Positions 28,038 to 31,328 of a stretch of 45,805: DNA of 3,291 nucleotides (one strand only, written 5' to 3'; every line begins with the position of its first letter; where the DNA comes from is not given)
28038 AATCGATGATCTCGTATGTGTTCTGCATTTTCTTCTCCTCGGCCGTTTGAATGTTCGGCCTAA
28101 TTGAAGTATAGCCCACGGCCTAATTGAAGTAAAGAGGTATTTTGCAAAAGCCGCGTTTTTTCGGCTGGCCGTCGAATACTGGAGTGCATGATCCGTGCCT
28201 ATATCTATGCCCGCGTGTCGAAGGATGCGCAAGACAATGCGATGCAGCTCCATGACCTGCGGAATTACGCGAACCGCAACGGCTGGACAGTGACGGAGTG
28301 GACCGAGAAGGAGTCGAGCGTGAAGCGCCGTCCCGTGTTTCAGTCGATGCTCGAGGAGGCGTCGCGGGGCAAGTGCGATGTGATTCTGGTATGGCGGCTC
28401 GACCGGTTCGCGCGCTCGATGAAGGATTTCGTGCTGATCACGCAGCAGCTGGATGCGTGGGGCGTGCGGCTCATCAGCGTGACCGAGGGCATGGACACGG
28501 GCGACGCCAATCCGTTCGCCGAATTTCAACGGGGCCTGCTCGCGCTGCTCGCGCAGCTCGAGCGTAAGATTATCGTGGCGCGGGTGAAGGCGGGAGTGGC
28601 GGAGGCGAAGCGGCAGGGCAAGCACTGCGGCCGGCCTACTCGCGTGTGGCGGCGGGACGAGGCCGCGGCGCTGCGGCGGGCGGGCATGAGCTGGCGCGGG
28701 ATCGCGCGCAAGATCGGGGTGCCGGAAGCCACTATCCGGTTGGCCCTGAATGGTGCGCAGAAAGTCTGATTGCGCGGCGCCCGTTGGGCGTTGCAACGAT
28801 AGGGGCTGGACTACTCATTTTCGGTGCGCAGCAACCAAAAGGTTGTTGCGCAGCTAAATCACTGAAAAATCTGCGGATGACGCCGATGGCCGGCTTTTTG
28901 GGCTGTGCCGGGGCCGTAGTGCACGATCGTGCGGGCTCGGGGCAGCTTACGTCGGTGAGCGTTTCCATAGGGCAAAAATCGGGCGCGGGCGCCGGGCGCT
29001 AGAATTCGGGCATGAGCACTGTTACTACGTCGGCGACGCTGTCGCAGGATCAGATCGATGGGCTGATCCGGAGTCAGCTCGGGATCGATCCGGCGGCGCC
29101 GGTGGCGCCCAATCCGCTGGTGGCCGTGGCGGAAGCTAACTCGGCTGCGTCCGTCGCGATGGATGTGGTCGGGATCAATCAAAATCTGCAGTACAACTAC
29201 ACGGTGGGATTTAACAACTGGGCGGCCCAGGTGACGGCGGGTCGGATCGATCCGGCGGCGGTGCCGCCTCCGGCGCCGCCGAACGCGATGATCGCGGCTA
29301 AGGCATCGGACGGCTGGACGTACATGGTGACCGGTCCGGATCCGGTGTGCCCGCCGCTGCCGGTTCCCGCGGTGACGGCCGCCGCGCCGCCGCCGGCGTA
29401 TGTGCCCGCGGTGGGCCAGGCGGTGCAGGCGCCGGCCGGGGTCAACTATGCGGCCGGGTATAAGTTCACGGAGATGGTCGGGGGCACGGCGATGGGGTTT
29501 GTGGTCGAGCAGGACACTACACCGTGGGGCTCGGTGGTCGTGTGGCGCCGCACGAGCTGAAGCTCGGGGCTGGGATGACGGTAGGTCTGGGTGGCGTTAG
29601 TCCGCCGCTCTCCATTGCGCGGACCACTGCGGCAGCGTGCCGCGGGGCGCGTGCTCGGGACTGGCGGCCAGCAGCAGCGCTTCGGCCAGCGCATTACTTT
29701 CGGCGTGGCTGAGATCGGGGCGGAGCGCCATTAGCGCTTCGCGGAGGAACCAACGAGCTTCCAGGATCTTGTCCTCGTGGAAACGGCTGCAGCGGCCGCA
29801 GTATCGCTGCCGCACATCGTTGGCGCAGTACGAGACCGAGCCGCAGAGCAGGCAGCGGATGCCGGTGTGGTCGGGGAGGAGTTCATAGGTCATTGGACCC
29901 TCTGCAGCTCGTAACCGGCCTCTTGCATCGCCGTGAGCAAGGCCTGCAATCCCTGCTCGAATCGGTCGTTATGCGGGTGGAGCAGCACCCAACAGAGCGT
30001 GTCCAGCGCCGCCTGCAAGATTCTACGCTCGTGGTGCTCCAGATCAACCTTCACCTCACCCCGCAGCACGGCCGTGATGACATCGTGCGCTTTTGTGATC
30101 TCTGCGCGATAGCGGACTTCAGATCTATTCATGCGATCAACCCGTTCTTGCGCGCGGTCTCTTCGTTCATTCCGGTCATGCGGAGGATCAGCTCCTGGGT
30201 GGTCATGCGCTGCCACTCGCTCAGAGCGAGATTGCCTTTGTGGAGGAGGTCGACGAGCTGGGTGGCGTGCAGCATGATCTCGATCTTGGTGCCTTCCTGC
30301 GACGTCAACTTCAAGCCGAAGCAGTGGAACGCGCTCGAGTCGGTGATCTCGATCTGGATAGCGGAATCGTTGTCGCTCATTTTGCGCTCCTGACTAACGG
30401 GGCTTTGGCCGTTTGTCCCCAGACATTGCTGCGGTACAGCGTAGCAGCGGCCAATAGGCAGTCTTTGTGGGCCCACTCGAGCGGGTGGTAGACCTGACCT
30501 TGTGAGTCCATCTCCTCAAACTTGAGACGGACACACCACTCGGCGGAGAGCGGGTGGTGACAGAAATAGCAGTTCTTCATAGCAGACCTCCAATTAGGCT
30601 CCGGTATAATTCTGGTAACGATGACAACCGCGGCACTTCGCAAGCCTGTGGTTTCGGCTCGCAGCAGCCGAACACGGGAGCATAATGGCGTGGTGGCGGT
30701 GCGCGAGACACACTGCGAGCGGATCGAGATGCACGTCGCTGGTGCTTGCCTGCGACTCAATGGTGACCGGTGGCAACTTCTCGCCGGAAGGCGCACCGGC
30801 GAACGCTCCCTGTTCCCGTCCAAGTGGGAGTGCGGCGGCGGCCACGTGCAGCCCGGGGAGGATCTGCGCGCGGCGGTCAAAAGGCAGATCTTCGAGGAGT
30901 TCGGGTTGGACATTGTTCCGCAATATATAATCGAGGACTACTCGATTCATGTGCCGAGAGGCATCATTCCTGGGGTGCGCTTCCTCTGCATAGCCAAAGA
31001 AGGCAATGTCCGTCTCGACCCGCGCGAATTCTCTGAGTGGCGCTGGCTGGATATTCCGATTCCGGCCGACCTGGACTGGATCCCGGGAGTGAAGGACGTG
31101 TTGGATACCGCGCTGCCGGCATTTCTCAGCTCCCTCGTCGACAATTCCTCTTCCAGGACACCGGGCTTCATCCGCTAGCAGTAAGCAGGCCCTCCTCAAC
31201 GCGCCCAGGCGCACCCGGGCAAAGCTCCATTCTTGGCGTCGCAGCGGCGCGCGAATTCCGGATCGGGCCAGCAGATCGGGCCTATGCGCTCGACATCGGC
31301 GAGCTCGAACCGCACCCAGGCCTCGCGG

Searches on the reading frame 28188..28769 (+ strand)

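Call 62: search_protein_families(library=pfam, proteins=[window:28188-28769:+], max_evalue=0.01)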
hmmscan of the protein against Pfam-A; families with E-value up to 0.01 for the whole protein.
window:28188-28769:+ (193 aa): 3 families
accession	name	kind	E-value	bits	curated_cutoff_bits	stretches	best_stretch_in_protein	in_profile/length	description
PF00239.26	Resolvase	-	3.6e-37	128.1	23.3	1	4-146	1-145/145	Resolvase, N terminal domain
PF13384.12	HTH_23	-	0.0013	18.9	24.6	1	152-185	3-36/50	Homeodomain-like domain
PF13936.12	HTH_38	-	0.0074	16.5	27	0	156-183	10-37/44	Helix-turn-helix domain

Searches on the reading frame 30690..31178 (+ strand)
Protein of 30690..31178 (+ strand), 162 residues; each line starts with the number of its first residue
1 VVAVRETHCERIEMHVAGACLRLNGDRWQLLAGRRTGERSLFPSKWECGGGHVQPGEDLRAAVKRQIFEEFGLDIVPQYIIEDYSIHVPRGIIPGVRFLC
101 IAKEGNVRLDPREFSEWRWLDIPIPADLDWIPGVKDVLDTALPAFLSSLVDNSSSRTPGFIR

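Call 62: search_protein_families(library=pfam, proteins=[window:30690-31178:+], max_evalue=0.01)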
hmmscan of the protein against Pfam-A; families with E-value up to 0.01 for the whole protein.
window:30690-31178:+ (162 aa): 1 family
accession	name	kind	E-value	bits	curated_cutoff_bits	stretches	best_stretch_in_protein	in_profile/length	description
PF00293.34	NUDIX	-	2.4e-12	47.4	21.1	1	17-122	5-115/134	NUDIX domain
